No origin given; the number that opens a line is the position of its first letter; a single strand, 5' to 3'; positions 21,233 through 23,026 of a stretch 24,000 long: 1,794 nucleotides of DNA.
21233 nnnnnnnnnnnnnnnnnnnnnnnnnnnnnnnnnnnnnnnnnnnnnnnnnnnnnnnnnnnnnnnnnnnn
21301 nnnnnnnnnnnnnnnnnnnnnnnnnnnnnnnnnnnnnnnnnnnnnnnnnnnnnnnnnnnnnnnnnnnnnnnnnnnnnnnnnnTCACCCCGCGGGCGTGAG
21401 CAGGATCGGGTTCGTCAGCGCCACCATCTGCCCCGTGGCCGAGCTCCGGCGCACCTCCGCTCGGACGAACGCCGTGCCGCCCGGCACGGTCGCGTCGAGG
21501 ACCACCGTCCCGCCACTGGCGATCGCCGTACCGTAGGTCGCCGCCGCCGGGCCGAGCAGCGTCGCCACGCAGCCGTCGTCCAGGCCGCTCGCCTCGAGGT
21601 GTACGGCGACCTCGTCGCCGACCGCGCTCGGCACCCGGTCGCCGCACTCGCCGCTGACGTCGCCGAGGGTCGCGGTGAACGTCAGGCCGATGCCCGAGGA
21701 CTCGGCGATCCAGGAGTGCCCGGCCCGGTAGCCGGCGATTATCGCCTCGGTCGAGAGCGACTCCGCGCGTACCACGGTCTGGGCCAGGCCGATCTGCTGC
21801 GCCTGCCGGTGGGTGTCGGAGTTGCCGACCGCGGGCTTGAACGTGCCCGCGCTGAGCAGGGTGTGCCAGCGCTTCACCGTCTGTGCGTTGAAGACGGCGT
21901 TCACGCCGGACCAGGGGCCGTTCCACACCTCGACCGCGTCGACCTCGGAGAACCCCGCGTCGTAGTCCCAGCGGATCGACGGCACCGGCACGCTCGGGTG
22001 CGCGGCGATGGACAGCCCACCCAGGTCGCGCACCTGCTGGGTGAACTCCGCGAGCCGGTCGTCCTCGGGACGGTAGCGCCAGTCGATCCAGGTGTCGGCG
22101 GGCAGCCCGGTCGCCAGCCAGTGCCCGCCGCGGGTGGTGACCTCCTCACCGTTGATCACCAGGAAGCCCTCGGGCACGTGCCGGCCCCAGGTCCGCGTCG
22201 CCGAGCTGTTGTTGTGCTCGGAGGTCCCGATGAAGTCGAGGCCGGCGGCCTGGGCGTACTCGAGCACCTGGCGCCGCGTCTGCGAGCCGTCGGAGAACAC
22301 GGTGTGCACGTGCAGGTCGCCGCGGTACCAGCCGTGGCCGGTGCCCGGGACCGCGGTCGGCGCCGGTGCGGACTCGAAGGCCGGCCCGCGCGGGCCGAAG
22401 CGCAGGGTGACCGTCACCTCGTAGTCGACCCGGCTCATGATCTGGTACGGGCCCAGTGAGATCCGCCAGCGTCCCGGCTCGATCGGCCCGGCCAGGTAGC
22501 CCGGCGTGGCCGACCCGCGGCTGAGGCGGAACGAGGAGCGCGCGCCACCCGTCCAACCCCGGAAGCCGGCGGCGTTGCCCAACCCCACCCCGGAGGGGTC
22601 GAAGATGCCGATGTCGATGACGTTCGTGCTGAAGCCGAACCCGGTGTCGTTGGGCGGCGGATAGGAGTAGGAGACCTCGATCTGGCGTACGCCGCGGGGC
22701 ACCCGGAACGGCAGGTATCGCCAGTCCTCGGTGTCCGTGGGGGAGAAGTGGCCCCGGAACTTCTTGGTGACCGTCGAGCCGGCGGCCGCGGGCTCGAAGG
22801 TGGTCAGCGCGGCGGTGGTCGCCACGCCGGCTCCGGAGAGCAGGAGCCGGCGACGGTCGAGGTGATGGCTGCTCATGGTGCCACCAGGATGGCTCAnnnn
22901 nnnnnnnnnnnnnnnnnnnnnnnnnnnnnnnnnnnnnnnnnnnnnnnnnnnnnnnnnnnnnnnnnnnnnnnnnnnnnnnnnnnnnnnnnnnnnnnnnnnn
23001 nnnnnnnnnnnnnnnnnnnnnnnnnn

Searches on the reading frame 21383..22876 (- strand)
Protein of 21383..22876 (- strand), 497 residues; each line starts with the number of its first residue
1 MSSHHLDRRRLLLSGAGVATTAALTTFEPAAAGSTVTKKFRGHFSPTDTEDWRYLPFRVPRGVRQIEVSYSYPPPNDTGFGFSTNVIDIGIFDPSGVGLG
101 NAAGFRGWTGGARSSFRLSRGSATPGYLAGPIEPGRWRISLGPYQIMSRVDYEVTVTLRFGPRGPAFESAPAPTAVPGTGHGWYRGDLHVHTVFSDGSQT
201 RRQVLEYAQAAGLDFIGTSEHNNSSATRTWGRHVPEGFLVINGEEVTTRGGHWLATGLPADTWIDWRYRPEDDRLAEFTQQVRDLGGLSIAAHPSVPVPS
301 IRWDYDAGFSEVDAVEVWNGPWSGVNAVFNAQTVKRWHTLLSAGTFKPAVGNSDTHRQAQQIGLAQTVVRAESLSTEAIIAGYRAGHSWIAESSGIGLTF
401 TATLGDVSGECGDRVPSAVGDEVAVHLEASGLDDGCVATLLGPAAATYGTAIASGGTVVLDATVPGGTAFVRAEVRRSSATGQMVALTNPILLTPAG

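Call 5: search_protein_families(library=pfam, proteins=[window:21386-22876:-], max_evalue=1)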
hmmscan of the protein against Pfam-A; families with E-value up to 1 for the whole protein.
window:21386-22876:- (497 aa): 4 families
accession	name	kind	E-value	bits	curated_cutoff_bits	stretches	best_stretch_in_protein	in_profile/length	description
PF02811.25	PHP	-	0.0016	19.2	26.4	1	187-224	1-40/164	PHP domain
PF13263.12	PHP_C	-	0.0019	18.1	21.3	1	347-386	16-54/56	PHP-associated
PF07848.18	PaaX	-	0.078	13.6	24.8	1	437-485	6-54/70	PaaX-like protein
PF10518.14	TAT_signal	-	0.096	13.1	22.7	0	6-24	2-20/21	TAT (twin-arginine translocation) pathway signal sequence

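Call 6: search_protein_families(library=ncbifam, proteins=[window:21386-22876:-], max_evalue=1)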
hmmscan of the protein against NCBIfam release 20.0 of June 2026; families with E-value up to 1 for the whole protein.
window:21386-22876:- (497 aa): 10 families
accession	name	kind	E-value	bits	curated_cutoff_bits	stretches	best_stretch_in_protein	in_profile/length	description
NF038032.1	CehA_McbA_metalo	domain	2e-58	198.3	80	1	182-491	1-312/315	CehA/McbA family metallohydrolase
NF041661.1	Cycl_ph_dihydrol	equivalog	0.00032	20.1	500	1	187-224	1-38/259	phosphoribosyl 1,2-cyclic phosphate 1,2-diphosphodiesterase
NF006375.0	PRK08609.1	equivalog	0.00096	17.8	426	1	185-223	336-374/571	DNA polymerase/3'-5' exonuclease PolX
NF041577.1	nside_bi_sphtase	equivalog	0.0013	17.9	400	1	187-246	5-65/276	3',5'-nucleoside bisphosphate phosphatase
NF004981.0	PRK06361.1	equivalog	0.0014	18.1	117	1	187-227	3-43/217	histidinol phosphate phosphatase domain-containing protein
NF045780.1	TrlF_fam_ATP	equivalog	0.005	15.6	350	1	180-224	2-54/944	TrlF family AAA-like ATPase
NF006251.0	PRK08392.1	equivalog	0.0059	16.1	212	1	187-232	3-48/216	hypothetical protein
NF005928.0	PRK07945.1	equivalog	0.0098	15.3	250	1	184-222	98-136/337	PHP domain-containing protein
NF047791.1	RNaseRnm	equivalog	0.011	15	375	1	187-229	4-46/275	RNase RNM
NF006702.0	PRK09248.1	domain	0.27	10.7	264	1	186-224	5-44/246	PHP domain-containing protein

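Call 10: find_encoding_contigs(protein=window:21383-22876:-, flank=4000, max_places=4)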
Protein window:21383-22876:- (497 aa): no gene with exactly this product is on record in the collection.
